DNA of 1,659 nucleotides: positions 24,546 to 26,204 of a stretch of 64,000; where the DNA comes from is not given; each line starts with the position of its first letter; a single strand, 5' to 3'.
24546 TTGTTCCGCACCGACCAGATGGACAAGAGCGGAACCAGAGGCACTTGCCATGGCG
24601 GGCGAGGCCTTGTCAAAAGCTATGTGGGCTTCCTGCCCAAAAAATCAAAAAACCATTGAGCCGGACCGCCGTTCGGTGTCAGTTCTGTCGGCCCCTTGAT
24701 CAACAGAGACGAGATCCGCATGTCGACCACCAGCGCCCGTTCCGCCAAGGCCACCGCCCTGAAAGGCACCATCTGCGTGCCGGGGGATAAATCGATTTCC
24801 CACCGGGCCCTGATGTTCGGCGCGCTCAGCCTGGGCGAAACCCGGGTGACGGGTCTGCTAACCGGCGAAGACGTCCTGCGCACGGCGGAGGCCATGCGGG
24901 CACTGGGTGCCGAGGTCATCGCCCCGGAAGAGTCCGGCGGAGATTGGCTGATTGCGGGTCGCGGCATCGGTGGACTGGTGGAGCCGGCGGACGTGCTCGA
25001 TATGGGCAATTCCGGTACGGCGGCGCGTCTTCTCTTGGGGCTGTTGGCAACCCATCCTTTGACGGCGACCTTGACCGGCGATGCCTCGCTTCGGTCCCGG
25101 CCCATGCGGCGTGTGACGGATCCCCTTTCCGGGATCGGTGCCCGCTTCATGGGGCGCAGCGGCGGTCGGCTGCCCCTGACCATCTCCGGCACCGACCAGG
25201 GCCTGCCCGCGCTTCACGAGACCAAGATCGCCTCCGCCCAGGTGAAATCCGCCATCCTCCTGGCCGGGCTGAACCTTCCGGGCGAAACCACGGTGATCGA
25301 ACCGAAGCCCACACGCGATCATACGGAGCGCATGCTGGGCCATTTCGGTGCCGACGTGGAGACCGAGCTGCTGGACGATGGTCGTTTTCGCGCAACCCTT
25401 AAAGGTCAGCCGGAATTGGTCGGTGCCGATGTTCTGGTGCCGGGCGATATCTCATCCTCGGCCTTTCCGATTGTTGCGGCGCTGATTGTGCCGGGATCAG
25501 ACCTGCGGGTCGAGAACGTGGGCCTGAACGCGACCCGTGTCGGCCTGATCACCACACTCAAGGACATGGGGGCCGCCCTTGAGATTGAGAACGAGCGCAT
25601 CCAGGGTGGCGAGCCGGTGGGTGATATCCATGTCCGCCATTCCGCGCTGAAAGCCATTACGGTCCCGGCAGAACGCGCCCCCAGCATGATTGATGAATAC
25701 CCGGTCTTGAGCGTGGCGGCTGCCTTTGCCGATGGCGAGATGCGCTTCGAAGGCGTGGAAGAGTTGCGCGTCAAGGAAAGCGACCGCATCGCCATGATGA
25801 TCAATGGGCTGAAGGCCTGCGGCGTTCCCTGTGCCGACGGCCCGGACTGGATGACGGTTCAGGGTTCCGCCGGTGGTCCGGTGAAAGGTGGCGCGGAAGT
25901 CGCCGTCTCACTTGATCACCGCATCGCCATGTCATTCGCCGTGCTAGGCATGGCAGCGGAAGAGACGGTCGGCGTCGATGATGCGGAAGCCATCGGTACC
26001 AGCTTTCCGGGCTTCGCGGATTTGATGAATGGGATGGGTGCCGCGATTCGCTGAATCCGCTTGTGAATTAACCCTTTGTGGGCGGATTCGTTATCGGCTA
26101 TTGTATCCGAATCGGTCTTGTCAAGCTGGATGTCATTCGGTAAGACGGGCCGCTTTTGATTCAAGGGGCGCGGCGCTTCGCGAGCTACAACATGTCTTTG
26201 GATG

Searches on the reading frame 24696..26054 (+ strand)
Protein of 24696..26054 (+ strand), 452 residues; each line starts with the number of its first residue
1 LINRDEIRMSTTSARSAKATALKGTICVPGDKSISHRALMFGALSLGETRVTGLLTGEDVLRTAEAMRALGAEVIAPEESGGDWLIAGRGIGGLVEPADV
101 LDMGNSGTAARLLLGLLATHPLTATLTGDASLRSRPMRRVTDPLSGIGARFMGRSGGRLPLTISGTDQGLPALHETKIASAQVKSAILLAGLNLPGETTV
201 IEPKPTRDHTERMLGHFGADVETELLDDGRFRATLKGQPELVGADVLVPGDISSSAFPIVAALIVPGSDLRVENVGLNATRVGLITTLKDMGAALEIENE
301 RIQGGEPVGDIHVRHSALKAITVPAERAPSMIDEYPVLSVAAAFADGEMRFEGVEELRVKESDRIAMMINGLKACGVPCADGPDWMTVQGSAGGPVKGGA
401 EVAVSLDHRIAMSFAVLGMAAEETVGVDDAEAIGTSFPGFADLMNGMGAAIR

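Call 71: search_protein_families(library=pfam, proteins=[window:24696-26054:+], max_evalue=0.0001)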
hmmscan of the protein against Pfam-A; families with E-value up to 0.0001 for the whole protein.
window:24696-26054:+ (452 aa): 1 family
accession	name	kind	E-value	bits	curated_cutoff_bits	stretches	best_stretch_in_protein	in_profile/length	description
PF00275.25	EPSP_synthase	-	1.2e-105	354.1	22.8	1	18-442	3-415/417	EPSP synthase (3-phosphoshikimate 1-carboxyvinyltransferase)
